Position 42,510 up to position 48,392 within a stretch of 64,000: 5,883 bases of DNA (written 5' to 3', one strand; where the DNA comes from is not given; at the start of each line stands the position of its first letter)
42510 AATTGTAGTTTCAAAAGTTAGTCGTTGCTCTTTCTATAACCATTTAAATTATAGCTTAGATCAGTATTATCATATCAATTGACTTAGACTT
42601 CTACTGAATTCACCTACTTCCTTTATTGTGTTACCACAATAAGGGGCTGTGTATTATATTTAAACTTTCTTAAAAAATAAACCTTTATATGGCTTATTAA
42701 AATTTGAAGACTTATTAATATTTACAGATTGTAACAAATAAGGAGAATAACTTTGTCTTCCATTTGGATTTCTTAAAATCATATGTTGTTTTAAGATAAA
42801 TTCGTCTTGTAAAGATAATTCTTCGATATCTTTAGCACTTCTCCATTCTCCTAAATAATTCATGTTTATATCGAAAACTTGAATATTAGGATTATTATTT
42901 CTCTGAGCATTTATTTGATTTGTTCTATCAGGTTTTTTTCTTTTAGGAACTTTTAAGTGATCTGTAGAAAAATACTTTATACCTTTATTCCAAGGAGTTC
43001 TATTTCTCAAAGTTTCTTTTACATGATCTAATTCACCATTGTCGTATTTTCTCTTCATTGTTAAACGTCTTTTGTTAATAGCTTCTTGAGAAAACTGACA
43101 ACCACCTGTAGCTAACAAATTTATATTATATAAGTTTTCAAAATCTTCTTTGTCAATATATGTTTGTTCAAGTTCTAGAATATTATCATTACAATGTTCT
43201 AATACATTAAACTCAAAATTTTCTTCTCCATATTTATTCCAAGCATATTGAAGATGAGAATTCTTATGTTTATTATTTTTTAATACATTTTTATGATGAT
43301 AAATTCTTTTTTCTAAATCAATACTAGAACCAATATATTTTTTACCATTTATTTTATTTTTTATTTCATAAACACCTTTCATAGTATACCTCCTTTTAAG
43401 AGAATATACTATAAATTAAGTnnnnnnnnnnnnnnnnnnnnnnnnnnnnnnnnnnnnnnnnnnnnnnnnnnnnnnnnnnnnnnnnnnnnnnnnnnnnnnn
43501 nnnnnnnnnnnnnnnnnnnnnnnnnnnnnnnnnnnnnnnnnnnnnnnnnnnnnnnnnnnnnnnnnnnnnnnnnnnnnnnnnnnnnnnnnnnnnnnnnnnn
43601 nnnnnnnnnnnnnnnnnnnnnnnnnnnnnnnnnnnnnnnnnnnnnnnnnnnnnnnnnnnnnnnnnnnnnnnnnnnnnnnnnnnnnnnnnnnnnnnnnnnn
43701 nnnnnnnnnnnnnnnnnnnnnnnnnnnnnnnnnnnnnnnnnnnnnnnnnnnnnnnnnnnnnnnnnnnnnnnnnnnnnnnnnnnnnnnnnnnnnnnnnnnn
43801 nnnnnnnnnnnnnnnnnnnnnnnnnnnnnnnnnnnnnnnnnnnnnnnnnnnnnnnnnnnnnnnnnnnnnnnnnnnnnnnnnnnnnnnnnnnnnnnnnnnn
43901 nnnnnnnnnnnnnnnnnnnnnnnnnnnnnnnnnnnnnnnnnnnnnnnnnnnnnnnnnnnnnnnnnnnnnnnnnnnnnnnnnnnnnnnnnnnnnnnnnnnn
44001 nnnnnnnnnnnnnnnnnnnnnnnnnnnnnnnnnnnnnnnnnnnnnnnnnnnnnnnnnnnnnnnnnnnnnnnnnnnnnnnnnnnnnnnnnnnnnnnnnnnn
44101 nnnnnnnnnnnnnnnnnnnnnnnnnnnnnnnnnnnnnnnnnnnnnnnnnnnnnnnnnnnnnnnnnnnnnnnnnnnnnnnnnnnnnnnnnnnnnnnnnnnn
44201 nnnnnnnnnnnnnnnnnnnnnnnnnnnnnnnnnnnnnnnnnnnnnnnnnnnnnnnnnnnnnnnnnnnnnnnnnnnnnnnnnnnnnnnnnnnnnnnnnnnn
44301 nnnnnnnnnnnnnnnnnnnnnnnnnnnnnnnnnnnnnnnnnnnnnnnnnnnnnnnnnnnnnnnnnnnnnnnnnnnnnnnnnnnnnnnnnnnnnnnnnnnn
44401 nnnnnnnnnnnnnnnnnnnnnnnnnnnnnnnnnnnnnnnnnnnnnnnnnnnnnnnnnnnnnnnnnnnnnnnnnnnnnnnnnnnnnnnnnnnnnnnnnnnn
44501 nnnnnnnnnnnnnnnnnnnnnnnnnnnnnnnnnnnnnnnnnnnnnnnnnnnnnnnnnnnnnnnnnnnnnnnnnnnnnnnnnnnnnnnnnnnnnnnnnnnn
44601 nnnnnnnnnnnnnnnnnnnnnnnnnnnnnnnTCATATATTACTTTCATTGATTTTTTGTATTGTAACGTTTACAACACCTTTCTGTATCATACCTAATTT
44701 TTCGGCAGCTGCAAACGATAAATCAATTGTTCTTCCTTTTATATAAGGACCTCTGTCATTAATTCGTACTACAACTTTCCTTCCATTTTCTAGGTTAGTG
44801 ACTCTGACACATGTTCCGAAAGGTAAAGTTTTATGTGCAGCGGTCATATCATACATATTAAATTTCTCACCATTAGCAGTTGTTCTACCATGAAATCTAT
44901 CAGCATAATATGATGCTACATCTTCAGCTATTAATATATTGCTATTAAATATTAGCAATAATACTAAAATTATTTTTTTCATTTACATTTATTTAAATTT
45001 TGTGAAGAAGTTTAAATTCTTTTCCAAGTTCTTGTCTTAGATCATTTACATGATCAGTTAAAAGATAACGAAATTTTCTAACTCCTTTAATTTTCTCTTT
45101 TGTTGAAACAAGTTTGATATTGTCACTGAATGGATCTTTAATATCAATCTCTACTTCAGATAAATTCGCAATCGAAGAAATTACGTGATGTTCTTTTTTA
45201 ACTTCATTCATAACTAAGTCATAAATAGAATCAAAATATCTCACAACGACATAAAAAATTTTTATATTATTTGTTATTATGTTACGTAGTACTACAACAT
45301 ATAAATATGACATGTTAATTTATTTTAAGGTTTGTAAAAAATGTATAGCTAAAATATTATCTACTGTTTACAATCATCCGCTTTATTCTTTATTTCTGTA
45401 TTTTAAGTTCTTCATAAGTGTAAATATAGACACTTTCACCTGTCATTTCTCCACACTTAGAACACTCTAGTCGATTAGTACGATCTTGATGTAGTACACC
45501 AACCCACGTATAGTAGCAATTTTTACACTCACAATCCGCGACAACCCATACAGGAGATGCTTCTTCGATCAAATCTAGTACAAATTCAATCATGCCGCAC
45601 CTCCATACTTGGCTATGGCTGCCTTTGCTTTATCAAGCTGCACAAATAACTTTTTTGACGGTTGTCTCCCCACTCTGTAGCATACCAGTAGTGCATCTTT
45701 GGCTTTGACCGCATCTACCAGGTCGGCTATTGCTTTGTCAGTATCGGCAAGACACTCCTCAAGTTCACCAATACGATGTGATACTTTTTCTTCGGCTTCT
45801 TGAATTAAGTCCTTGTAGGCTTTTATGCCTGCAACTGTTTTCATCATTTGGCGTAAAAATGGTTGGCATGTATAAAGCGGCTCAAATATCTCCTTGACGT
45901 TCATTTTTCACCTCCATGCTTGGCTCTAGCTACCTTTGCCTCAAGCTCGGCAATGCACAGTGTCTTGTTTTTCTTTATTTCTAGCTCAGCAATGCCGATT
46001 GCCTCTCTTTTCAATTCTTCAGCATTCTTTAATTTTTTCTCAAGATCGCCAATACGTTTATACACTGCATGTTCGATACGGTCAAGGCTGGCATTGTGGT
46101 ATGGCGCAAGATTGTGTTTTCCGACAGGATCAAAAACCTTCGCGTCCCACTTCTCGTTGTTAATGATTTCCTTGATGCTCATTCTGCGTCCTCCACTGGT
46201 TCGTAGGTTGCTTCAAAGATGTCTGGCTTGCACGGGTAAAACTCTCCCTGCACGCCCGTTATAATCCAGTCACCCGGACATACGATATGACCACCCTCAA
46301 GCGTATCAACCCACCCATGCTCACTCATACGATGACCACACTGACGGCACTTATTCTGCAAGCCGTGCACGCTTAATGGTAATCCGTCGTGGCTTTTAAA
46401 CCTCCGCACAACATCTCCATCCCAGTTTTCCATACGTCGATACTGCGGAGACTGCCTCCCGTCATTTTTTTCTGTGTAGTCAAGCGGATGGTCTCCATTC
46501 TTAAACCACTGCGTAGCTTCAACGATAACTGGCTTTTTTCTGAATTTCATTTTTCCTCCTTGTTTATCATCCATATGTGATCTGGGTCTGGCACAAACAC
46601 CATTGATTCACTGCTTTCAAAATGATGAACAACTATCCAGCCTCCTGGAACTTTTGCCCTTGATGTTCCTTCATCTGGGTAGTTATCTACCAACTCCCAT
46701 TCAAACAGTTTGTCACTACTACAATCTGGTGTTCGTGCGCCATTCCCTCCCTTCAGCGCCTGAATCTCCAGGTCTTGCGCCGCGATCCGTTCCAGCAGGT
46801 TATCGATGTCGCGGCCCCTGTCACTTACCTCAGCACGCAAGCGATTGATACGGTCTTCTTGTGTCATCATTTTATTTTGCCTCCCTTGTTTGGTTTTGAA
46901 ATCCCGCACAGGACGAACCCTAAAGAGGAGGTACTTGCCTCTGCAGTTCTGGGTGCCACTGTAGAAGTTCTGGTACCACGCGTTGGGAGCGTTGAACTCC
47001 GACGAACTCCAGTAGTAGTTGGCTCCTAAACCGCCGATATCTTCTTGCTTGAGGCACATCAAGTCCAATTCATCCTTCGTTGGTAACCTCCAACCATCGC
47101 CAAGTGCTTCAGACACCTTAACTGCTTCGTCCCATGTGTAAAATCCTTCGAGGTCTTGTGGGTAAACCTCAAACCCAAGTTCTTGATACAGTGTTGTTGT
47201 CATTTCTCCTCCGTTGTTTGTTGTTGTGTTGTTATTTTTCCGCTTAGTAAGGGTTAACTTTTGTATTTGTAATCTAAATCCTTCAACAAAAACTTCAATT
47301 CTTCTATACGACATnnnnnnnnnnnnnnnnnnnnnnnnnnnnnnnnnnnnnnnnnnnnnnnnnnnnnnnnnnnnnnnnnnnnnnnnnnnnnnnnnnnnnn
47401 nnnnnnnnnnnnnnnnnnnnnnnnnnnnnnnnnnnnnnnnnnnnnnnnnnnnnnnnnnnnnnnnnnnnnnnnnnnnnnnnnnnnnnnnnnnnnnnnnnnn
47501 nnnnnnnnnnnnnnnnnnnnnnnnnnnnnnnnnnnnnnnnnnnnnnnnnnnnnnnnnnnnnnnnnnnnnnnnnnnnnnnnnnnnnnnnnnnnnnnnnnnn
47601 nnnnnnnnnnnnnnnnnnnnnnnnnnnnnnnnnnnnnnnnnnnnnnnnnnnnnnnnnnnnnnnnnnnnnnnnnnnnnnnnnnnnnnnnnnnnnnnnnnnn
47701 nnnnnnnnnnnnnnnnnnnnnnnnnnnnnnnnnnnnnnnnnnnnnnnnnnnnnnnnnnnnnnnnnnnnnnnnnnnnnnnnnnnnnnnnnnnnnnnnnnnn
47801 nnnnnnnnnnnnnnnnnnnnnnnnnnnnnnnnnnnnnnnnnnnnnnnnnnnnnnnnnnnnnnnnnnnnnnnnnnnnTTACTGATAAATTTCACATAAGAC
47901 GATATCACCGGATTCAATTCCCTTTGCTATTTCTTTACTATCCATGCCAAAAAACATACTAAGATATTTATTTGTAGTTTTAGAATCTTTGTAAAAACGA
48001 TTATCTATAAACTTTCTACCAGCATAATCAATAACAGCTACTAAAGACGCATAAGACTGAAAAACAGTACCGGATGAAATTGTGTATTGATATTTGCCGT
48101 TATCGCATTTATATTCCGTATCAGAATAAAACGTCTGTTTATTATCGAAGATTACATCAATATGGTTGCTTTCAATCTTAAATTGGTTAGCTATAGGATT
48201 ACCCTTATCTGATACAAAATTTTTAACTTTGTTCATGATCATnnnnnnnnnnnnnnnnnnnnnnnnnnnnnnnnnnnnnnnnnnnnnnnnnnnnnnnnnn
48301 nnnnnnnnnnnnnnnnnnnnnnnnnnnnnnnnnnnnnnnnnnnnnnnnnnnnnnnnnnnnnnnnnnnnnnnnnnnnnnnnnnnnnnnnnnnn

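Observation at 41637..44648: Family B DNA polymerase interrupted between motifs B and C by a ~1 kb group I intron carrying a GIY-YIG homing endonuclease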

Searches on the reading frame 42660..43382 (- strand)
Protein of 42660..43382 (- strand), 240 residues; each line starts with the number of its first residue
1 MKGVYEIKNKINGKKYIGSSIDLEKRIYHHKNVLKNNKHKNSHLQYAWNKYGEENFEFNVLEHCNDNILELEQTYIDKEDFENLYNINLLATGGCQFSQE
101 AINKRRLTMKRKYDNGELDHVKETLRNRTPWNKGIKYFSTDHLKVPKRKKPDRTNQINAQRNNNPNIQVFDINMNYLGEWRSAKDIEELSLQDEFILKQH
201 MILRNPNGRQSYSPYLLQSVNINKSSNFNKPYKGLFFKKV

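Call 6: search_protein_families(library=pfam, proteins=[window:42660-43382:-], max_evalue=0.1)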
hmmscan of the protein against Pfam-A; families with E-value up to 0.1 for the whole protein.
window:42660-43382:- (240 aa): 2 families
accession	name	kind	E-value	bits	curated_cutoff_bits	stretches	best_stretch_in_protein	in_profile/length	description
PF01541.30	GIY-YIG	-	9.2e-11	42.3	22.6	1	1-85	1-77/78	GIY-YIG catalytic domain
PF19835.5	SegE_GIY-YIG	-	0.048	14.3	25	0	4-54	20-63/123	Putative endonuclease segE, GIY-YIG domain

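Call 12: search_protein_families(library=phrogs, proteins=[window:42660-43382:-], max_evalue=0.001)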
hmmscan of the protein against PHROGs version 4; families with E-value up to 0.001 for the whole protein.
window:42660-43382:- (240 aa): 5 families
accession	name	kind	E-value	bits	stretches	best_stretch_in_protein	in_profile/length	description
phrog_7168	-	DNA, RNA and nucleotide metabolism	1.9e-22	81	1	1-166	1-177/284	homing endonuclease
phrog_314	-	DNA, RNA and nucleotide metabolism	2e-21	77.5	1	3-130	180-319/574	homing endonuclease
phrog_19446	-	DNA, RNA and nucleotide metabolism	4.5e-13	50.3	1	1-155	1-155/254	homing endonuclease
phrog_5123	-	DNA, RNA and nucleotide metabolism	9.4e-11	42.8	1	1-97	1-98/152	homing endonuclease with GIY-YIG motif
phrog_13862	-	DNA, RNA and nucleotide metabolism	0.00049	21.1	1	2-63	28-85/112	endonuclease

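Call 20: search_solved_structures(query=window:42660-43382:-, max_evalue=1)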
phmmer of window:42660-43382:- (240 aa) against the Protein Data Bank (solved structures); distinct sequences matched with E-value up to 1: 3.
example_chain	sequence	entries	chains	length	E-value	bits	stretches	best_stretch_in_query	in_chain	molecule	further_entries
1mk0_A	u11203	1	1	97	1e-08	38.7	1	2-77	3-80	Intron-associated endonuclease 1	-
1ln0_A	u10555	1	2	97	2.1e-08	37.7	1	2-87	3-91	intron-associated endonuclease 1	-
4xhp_A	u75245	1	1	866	0.16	15.2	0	65-153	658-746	ParM hybrid fusion protein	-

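Call 48: find_related_loci(query=window:42660-43382:-, collection=viral_contigs, flank=3000)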
Query window:42660-43382:- (240 aa) in viral_contigs; peptide patterns used: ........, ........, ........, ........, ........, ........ (x = any residue, [..] = any of these).
221 stretches matched a pattern; 211 encode a relative of the query (tblastn E <= 1e-3); the best 80 are kept; 80 distinct loci.
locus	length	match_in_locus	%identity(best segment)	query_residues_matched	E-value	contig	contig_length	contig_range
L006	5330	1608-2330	47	2-238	1e-51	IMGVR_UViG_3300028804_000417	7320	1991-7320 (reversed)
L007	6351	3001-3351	50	3-115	5e-24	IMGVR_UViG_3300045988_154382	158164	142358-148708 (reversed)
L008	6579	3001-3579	34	1-186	6e-24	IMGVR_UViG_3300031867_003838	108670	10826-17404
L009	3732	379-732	46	1-116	2e-23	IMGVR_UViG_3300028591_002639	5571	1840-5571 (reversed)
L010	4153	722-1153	44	1-137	2e-23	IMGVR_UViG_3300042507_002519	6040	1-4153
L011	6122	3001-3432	44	1-137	2e-23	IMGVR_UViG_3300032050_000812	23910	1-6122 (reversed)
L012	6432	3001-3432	44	1-137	2e-23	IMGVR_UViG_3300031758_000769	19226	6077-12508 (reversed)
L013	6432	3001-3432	44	1-137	2e-23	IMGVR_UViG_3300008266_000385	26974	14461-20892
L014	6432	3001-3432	44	1-137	2e-23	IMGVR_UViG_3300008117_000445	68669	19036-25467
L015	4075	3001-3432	44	1-137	2e-23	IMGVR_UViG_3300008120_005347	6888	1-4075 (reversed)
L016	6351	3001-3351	44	1-114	7e-23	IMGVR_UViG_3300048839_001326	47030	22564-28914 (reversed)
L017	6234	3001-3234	58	1-77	8e-23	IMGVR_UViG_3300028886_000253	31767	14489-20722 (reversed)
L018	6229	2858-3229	46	1-112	8e-23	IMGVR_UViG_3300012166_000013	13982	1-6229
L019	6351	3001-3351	44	1-114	1e-22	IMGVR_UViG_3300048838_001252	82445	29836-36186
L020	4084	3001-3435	43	1-138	1e-22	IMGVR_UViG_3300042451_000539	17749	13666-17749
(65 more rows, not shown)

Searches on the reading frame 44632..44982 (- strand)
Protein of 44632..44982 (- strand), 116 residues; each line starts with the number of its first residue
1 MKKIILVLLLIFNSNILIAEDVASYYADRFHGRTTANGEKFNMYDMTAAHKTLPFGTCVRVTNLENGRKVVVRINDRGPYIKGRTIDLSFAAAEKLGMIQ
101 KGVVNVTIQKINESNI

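Call 6: search_protein_families(library=pfam, proteins=[window:44632-44982:-], max_evalue=0.1)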
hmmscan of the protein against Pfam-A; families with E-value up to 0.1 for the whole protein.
window:44632-44982:- (116 aa): 2 families
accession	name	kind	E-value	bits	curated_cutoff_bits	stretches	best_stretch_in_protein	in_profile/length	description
PF03330.24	DPBB_1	-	1.9e-28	99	28.8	1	22-108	5-83/83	Lytic transglycolase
PF00967.23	Barwin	-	0.0018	18.7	21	1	49-111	54-117/119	Barwin family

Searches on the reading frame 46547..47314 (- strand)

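Call 62: search_protein_families(library=pfam, proteins=[window:46547-47314:-], max_evalue=0.01)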
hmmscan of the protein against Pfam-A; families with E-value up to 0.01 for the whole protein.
window:46547-47314:- (255 aa): 2 families
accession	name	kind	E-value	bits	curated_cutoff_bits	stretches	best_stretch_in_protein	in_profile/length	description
PF07603.17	Lcl_C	-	3.3e-09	37.5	34.9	1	59-137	22-117/117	Lcl C-terminal domain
PF09603.15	Fib_succ_major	-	0.0022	18.7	33.9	0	23-86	30-81/187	Fibrobacter succinogenes major domain (Fib_succ_major)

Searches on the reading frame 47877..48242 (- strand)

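Call 62: search_protein_families(library=pfam, proteins=[window:47877-48242:-], max_evalue=0.01)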
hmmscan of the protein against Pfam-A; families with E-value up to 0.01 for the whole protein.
window:47877-48242:- (121 aa): 1 family
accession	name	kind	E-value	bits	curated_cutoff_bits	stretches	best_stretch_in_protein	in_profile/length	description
PF16270.11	DUF4923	-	0.0021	18.3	22.8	1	9-69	58-118/176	Lipocalin-like domain (DUF4923)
